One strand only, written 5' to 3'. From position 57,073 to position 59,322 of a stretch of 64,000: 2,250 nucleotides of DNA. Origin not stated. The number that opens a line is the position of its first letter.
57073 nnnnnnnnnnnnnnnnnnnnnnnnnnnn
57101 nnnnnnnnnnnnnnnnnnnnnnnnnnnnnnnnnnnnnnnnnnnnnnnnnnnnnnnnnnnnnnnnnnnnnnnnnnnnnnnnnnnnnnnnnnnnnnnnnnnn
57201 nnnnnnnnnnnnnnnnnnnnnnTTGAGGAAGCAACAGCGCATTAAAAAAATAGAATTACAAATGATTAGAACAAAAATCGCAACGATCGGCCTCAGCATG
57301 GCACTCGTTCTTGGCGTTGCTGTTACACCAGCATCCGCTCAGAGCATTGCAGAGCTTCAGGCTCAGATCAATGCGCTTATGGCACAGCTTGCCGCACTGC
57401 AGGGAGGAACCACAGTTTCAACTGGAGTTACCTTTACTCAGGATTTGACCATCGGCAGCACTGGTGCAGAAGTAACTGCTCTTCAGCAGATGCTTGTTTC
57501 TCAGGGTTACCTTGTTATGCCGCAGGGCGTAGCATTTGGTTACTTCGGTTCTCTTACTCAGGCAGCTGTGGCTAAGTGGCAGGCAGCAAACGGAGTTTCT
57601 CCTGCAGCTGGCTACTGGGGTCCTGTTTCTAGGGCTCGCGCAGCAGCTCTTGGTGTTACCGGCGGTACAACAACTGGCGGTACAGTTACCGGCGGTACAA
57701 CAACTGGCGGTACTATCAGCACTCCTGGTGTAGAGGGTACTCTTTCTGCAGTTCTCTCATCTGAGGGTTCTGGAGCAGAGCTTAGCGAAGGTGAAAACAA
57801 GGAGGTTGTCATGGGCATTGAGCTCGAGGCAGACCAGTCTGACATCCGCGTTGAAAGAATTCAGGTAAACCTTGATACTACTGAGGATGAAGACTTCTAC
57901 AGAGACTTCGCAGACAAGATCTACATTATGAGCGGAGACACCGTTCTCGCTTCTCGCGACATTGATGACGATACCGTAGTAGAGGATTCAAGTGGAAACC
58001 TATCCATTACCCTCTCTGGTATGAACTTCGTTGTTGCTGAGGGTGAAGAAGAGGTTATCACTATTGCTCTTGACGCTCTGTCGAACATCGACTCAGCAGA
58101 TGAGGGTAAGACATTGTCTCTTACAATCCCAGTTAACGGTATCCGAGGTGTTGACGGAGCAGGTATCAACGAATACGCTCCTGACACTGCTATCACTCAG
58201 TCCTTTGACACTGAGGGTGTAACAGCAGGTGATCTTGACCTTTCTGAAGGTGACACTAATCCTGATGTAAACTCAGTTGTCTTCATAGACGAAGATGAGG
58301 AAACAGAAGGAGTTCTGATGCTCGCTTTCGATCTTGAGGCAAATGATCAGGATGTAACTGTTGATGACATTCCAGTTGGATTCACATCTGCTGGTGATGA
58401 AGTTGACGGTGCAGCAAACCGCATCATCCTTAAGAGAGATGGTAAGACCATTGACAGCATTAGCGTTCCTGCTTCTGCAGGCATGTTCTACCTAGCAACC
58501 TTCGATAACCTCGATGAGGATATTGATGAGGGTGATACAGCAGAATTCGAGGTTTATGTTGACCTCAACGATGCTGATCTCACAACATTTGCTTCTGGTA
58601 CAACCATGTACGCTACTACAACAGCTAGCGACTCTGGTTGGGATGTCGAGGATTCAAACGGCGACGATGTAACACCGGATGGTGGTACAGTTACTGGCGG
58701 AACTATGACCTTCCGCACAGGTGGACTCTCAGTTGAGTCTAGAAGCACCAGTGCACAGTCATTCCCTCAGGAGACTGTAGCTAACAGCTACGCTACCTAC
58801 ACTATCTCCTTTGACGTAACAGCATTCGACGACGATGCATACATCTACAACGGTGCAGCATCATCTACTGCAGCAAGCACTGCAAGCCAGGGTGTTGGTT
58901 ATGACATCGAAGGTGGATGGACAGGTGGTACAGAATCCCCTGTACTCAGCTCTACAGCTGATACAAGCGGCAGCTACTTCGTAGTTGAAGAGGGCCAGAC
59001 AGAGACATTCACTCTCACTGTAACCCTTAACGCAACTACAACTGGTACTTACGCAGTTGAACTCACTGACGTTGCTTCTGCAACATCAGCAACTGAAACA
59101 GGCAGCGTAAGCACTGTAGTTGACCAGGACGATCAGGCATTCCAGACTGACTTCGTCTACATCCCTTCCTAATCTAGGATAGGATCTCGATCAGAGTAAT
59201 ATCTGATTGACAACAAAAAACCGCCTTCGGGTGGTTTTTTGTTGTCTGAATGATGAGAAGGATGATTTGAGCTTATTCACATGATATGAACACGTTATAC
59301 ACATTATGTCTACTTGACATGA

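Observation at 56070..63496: Surface-display locus: wHTH regulator, peptidoglycan-binding Ca-binding-like protein, 1007-aa β-helix protein and CAP-domain protein, with complementary coiled-coil ends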

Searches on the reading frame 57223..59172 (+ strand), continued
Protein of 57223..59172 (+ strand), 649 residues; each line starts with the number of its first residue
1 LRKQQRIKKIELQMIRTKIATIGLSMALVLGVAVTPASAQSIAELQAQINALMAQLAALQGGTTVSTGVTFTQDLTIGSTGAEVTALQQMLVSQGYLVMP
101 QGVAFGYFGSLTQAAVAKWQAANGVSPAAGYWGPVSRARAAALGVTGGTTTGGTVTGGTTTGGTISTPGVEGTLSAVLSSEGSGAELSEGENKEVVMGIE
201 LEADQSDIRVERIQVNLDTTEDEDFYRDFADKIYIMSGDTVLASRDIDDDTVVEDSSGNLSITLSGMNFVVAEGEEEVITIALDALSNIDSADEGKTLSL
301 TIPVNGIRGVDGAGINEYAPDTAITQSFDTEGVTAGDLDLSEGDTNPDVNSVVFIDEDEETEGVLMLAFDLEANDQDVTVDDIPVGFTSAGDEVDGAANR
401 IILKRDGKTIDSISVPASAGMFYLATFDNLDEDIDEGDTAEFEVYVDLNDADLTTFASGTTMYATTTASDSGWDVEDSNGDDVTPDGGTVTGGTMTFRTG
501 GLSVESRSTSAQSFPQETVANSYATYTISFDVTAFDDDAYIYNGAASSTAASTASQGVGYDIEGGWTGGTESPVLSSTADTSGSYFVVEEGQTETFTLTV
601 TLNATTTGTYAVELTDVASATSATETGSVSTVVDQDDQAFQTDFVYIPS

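Call 76: search_protein_families(library=pfam, proteins=[L031:12253-14529:+, L031:14569-15501:+, L019:12540-13145:+, L019:12068-12520:+, L016:12153-12896:+, L005:12035-12757:+, L083:12326-13570:+, L014:11948-13408:+], max_evalue=0.01)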
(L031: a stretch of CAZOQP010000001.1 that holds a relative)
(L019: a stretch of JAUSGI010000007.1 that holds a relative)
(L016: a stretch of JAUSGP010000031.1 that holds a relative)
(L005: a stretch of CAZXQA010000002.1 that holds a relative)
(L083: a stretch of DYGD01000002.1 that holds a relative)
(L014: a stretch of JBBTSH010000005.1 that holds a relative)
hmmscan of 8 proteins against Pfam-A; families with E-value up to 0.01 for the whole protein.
L031:12253-14529:+ (758 aa): 4 families
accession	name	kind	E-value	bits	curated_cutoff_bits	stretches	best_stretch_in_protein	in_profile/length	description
PF16403.11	Bact_surface_Ig-like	-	1.9e-18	66.7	27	1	133-206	1-71/71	Bacterial surface protein, Ig-like domain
PF01471.23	PG_binding_1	-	4.4e-14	52.9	23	1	701-756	2-57/57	Putative peptidoglycan binding domain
PF17963.7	Big_9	-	9.9e-09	36.4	23.6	1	541-623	9-88/89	Bacterial Ig domain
PF17892.7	Cadherin_5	-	1e-05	25.7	26.5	1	547-626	16-98/98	Cadherin-like domain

L031:14569-15501:+ (310 aa): 2 families
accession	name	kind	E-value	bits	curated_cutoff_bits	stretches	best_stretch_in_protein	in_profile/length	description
PF00188.32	CAP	-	1.5e-17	64.9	21.1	1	78-196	2-117/117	Cysteine-rich secretory protein family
PF03605.20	DcuA_DcuB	-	0.0053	16.2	27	1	223-294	248-316/368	Anaerobic c4-dicarboxylate membrane transporter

L019:12540-13145:+ (201 aa): 0 families

L019:12068-12520:+ (150 aa): 0 families

L016:12153-12896:+ (247 aa): 0 families

L005:12035-12757:+ (240 aa): 1 family
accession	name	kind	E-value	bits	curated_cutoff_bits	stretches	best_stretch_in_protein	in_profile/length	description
PF01797.21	Y1_Tnp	-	1.8e-09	38.2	23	1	78-152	40-119/121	Transposase IS200 like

L083:12326-13570:+ (414 aa): 1 family
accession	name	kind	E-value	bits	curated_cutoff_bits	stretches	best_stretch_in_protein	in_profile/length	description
PF00404.24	Dockerin_1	-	4.6e-06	27.2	22.9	1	176-216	2-49/57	Dockerin type I domain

L014:11948-13408:+ (486 aa): 4 families
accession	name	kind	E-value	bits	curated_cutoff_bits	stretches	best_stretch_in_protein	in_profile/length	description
PF13290.12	CHB_HEX_C_1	-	3.7e-14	52.9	22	1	261-325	1-66/67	Chitobiase/beta-hexosaminidase C-terminal domain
PF13287.12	Fn3_assoc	-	7.1e-12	45.7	23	1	277-329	8-59/59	Fn3 associated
PF01471.23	PG_binding_1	-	1.7e-08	34.9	23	1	419-483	2-57/57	Putative peptidoglycan binding domain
PF19078.6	Big_12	-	3.5e-05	24.4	27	1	144-240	1-95/102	Bacterial Ig-like domain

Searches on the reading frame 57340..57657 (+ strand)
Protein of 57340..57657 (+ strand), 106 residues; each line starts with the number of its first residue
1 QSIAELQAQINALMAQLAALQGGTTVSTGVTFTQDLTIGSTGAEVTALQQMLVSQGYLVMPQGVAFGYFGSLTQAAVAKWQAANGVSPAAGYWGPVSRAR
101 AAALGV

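Call 46: search_protein_families(library=ncbifam, proteins=[window:57340-57657:+], max_evalue=1)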
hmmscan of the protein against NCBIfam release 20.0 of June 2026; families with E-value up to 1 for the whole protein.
seq(106 aa): 6 families
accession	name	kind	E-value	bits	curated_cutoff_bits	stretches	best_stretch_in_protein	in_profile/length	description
TIGR02869.1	spore_SleB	equivalog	4e-05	23.6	236.5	1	34-88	5-56/201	spore cortex-lytic enzyme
NF052335.1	PdgHdaseHSB129560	equivalog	0.0012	18.2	500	1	9-95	172-255/330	peptidoglycan hydrolase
NF038080.1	PG_bind_siph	domain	0.0044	17.3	55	1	38-96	9-69/76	peptidoglycan-binding protein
NF047331.1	phage_HTJ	equivalog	0.008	15.9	33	1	1-27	29-55/59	phage head-tail joining protein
NF052336.1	PdgHdaseHSB100310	equivalog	0.01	15.2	500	1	36-95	185-240/316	peptidoglycan hydrolase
NF052377.1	lmo1851_S41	exception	0.11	11.2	725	1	33-86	381-431/468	lmo1851 family serine protease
